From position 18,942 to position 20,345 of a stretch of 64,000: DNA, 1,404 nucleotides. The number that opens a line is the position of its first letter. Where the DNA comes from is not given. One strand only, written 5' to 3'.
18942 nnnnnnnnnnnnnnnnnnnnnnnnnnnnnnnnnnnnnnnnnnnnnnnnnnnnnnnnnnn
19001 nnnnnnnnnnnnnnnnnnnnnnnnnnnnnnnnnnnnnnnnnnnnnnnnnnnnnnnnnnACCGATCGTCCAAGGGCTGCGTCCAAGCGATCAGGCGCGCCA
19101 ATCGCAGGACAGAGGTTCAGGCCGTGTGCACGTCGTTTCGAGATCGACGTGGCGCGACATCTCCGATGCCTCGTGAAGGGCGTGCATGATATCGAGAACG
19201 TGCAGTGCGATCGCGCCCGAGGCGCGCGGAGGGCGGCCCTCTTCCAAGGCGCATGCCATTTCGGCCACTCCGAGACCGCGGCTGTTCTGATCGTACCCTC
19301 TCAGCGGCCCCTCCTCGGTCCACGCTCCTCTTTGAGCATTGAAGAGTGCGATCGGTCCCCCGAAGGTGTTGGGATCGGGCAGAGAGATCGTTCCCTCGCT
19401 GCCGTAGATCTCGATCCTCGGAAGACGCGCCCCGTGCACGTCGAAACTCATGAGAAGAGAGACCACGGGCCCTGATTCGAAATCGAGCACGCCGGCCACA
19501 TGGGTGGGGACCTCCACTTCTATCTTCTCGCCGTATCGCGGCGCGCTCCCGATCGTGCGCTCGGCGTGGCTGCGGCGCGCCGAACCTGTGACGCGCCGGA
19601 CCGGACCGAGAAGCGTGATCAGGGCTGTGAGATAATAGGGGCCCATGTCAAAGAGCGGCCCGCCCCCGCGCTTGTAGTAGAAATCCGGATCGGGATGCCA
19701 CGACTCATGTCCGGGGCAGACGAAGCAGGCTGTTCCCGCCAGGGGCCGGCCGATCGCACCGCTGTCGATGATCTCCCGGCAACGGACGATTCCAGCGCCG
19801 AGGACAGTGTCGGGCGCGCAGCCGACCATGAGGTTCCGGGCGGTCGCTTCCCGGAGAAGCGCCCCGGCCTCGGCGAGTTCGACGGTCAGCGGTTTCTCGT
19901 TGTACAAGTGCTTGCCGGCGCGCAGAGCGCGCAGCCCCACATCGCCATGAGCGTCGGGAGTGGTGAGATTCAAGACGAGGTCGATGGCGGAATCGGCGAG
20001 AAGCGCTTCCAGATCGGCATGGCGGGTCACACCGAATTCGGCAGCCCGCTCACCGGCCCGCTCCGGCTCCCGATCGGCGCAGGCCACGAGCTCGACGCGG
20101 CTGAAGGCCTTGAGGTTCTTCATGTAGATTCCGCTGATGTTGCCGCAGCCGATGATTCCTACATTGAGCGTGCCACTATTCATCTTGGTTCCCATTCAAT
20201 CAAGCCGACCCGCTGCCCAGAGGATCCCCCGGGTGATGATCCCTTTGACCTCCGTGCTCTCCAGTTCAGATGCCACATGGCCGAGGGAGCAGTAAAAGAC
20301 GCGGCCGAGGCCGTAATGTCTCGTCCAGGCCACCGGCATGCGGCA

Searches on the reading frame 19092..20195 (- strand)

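Call 73: search_protein_families(library=pfam, proteins=[window:19092-20195:-], max_evalue=0.00001)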
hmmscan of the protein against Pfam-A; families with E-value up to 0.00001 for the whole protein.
window:19092-20195:- (368 aa): 4 families
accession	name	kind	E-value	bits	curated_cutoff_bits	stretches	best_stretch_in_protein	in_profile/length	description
PF22725.1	GFO_IDH_MocA_C3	-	1.8e-24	86.5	27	1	138-270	3-123/124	GFO/IDH/MocA C-terminal domain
PF01408.29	GFO_IDH_MocA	-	8.2e-21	75.3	24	1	10-124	1-116/120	Oxidoreductase family, NAD-binding Rossmann fold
PF02894.22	GFO_IDH_MocA_C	-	5.4e-08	33.3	22.9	1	141-352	2-218/218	Oxidoreductase family, C-terminal alpha/beta domain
PF03447.22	NAD_binding_3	-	5.3e-07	30.8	24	1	16-118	1-107/116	Homoserine dehydrogenase, NAD binding domain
